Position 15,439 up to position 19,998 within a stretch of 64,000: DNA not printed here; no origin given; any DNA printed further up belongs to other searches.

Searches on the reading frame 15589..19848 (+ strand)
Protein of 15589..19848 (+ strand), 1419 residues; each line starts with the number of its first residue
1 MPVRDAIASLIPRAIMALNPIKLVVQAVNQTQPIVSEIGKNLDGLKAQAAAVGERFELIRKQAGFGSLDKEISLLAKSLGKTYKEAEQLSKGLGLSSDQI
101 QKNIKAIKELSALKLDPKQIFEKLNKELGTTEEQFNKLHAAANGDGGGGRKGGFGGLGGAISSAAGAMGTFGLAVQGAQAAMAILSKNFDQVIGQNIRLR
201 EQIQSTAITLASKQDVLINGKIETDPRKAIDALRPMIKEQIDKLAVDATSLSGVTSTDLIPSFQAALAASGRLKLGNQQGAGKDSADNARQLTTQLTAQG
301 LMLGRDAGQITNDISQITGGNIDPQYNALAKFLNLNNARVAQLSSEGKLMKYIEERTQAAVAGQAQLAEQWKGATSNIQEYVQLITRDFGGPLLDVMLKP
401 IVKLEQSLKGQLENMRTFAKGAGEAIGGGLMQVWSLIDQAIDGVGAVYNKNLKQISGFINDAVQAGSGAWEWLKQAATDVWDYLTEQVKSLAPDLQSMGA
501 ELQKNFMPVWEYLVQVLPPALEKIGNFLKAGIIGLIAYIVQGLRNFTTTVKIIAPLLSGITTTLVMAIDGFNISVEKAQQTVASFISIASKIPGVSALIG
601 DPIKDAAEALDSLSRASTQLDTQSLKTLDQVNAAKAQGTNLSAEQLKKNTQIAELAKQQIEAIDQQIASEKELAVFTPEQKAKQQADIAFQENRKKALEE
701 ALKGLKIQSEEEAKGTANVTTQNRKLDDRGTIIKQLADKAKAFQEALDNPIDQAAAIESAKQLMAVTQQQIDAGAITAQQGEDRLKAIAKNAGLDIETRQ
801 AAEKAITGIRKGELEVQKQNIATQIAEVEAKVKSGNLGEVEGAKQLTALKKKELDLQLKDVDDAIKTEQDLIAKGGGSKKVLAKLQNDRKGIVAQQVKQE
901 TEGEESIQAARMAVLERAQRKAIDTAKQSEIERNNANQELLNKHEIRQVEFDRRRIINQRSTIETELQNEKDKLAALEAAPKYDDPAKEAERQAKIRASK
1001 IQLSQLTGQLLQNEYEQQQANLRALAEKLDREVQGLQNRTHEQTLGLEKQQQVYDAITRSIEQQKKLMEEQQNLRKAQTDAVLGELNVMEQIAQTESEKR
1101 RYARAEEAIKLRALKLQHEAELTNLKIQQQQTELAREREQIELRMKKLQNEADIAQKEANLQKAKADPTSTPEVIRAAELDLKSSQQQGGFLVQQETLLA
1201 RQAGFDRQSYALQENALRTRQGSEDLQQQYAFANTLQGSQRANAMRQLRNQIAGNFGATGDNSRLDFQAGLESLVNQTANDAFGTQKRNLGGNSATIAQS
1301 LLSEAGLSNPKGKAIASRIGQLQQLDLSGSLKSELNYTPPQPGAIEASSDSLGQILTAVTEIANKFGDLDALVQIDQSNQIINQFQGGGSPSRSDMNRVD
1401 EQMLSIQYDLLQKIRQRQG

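Call 11: search_protein_families(library=pfam, proteins=[window:15589-19848:+], max_evalue=0.01)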
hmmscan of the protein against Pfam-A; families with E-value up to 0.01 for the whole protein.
window:15589-19848:+ (1419 aa): 0 families

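Call 14: search_protein_families(library=ncbifam, proteins=[window:15589-19848:+], max_evalue=0.05)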
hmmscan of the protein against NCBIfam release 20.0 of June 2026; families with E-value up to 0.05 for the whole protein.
window:15589-19848:+ (1419 aa): 1 family
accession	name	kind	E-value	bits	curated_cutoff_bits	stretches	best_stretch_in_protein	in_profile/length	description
NF045518.1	H2_NiFeSe_large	exception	0.0073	15.2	780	1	945-1084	268-408/485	NiFeSe hydrogenase large subunit HysA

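Call 35: search_protein_families(library=phrogs, proteins=[window:15589-19848:+], max_evalue=0.001)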
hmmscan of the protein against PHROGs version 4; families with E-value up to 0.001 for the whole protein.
window:15589-19848:+ (1419 aa): 1 family
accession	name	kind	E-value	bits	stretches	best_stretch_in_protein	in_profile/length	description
phrog_1272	-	tail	0.00049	18.9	1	61-661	568-1002/1606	tail length tape measure protein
